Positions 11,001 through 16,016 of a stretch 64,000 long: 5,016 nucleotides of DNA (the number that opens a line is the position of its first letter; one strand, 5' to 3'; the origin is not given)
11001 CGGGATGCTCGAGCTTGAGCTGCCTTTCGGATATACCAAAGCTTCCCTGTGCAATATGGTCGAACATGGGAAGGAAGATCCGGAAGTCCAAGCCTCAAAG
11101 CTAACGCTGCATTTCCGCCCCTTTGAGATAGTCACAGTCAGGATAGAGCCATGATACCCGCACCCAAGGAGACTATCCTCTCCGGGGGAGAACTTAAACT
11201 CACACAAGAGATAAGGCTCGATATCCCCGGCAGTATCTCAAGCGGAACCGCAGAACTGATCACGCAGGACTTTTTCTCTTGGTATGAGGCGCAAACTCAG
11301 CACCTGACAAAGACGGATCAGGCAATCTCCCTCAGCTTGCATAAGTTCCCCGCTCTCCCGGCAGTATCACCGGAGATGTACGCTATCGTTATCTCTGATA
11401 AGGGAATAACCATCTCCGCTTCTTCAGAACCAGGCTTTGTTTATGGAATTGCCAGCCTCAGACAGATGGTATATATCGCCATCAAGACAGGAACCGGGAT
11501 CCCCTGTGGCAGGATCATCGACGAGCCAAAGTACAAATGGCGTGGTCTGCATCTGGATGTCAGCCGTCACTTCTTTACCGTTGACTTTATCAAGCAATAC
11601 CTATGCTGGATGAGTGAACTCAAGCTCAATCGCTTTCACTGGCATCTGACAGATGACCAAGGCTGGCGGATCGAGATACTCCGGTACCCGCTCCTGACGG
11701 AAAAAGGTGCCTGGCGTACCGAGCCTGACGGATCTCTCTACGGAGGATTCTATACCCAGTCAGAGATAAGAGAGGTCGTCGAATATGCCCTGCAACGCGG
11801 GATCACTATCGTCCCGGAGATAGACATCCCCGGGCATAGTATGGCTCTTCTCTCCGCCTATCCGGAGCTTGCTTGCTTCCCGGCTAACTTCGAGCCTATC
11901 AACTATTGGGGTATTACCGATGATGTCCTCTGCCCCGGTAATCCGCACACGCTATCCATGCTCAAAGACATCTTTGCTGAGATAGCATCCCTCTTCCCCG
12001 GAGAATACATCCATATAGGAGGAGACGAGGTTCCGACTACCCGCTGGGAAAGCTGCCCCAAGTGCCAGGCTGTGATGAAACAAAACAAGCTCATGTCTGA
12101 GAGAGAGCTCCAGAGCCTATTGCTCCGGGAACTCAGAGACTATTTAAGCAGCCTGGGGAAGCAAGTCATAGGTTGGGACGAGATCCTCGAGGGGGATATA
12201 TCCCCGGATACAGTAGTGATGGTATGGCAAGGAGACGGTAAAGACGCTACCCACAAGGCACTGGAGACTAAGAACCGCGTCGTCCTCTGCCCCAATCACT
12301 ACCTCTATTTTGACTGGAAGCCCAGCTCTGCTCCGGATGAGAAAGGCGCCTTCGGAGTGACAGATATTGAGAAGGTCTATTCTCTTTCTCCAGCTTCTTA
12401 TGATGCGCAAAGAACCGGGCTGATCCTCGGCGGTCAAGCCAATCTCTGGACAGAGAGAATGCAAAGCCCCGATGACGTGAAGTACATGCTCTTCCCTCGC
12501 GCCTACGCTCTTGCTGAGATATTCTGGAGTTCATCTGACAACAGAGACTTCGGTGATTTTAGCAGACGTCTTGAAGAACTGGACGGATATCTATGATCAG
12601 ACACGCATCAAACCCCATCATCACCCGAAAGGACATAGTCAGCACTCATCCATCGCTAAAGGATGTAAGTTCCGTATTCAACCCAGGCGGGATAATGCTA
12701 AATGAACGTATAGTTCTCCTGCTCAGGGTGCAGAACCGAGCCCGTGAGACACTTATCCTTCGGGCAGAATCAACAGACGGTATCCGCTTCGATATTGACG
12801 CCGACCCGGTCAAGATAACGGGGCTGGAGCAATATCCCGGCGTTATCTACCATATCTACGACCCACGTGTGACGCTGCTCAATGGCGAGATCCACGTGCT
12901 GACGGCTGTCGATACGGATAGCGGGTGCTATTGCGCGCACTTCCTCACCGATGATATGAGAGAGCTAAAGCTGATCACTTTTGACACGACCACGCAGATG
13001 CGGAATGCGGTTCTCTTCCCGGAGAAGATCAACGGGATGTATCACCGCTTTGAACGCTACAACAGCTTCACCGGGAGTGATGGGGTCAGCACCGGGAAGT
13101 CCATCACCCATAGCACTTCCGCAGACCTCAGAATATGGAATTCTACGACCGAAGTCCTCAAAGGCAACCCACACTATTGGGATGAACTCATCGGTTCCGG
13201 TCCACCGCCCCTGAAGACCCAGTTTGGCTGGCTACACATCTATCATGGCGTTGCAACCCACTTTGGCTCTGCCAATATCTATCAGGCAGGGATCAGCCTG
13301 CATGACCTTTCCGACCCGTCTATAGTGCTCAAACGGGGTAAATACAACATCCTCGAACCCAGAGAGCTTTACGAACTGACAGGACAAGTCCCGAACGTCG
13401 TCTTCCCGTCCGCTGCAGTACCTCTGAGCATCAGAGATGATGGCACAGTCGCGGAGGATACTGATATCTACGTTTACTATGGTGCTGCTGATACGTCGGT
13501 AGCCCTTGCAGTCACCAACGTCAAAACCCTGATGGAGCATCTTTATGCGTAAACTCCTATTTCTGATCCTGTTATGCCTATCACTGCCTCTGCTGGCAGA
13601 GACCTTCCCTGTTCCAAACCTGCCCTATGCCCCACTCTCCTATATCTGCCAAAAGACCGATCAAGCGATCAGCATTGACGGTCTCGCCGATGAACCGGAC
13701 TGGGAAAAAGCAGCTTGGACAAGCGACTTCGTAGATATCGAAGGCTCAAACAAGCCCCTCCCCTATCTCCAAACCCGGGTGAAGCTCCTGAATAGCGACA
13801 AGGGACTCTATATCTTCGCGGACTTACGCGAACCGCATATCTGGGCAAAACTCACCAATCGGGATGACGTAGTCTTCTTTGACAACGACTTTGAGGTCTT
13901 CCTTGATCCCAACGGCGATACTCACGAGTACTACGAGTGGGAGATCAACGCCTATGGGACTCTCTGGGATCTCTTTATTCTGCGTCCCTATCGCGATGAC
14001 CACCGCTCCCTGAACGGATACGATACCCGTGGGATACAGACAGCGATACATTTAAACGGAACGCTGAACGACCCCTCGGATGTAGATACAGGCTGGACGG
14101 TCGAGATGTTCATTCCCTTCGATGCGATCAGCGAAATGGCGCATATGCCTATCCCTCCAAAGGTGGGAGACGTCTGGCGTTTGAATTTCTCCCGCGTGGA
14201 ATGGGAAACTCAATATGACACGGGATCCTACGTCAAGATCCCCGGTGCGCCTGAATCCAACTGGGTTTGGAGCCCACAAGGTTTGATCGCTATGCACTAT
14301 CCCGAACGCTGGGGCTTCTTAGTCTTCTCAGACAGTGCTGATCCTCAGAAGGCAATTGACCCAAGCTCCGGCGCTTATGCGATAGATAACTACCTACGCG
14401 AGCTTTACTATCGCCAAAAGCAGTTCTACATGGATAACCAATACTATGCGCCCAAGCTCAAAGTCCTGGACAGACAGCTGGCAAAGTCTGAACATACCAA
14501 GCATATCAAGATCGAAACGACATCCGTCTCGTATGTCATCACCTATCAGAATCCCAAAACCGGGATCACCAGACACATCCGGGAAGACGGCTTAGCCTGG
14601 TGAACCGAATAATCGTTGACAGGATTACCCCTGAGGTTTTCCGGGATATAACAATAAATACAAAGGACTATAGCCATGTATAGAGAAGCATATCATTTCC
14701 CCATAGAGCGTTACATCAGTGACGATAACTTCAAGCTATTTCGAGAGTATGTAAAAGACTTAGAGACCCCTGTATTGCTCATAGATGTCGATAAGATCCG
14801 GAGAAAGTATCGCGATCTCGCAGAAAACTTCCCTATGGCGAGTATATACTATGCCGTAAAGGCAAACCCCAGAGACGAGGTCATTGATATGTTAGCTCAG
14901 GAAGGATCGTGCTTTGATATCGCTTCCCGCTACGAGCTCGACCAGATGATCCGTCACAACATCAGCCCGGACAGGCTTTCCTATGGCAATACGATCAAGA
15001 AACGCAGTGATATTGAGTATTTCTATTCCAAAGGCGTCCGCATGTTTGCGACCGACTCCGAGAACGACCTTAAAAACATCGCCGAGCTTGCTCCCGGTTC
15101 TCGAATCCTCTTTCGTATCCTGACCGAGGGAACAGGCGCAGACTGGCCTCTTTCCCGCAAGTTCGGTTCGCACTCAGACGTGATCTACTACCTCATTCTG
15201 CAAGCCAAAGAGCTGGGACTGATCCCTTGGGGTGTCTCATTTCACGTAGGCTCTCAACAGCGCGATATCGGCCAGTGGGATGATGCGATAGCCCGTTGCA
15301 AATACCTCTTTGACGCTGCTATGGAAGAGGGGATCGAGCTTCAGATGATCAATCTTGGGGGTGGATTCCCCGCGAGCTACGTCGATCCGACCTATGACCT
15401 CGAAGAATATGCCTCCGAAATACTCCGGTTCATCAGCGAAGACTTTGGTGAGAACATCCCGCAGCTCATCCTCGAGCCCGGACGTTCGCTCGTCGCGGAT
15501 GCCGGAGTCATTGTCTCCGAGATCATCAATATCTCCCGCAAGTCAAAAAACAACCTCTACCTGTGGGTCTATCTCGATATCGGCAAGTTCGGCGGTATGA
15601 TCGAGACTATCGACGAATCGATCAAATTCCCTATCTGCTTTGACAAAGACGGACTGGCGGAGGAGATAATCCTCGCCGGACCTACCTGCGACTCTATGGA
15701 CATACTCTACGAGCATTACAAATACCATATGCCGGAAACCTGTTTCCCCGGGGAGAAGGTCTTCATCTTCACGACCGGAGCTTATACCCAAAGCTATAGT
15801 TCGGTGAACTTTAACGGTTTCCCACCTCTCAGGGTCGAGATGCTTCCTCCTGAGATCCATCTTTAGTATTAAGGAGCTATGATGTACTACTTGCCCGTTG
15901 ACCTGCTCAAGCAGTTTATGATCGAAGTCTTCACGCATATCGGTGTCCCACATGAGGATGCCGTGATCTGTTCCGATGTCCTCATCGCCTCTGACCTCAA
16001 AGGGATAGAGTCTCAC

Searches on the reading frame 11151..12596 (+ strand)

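Call 75: search_protein_families(library=pfam, proteins=[window:11151-12596:+], max_evalue=0.0001)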
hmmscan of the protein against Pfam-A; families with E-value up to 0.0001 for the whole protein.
window:11151-12596:+ (481 aa): 2 families
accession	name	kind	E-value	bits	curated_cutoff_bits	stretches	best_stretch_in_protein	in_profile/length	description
PF00728.28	Glyco_hydro_20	-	1.6e-112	376.8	22.3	1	128-461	1-347/348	Glycosyl hydrolase family 20, catalytic domain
PF02838.20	Glyco_hydro_20b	-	8e-13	49.7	26.1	1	2-124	5-123/124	Glycosyl hydrolase family 20, domain 2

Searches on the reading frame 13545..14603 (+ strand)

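Call 75: search_protein_families(library=pfam, proteins=[window:13545-14603:+], max_evalue=0.0001)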
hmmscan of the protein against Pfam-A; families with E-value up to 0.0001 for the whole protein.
window:13545-14603:+ (352 aa): 2 families
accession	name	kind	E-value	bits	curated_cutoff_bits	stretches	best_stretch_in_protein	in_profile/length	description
PF06452.16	CBM9_1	-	9.2e-10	39.1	23.4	1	44-196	1-134/185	Carbohydrate family 9 binding domain-like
PF16011.10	CBM9_2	-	3.2e-05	24.2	25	1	78-195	32-146/199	Carbohydrate-binding family 9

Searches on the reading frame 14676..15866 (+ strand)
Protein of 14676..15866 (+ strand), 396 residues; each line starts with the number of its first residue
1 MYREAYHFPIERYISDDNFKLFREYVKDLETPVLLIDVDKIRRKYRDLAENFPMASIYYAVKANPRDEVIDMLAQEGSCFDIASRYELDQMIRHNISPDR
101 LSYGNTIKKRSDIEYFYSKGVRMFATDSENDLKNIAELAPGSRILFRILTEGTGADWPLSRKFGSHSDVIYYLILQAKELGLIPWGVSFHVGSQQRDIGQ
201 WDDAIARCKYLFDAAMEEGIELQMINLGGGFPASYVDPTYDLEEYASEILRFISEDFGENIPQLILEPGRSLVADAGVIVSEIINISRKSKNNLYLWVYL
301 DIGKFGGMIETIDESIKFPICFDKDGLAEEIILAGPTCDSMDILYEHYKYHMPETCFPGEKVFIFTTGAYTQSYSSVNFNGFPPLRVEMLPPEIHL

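Call 75: search_protein_families(library=pfam, proteins=[window:14676-15866:+], max_evalue=0.0001)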
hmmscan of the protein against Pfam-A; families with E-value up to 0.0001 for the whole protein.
window:14676-15866:+ (396 aa): 2 families
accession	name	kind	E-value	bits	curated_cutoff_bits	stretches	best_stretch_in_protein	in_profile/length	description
PF02784.22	Orn_Arg_deC_N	-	1.4e-54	185.5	23.4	1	39-274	2-247/247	Pyridoxal-dependent decarboxylase, pyridoxal binding domain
PF00278.28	Orn_DAP_Arg_deC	-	4e-10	40.3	23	1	172-368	5-95/95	Pyridoxal-dependent decarboxylase, C-terminal sheet domain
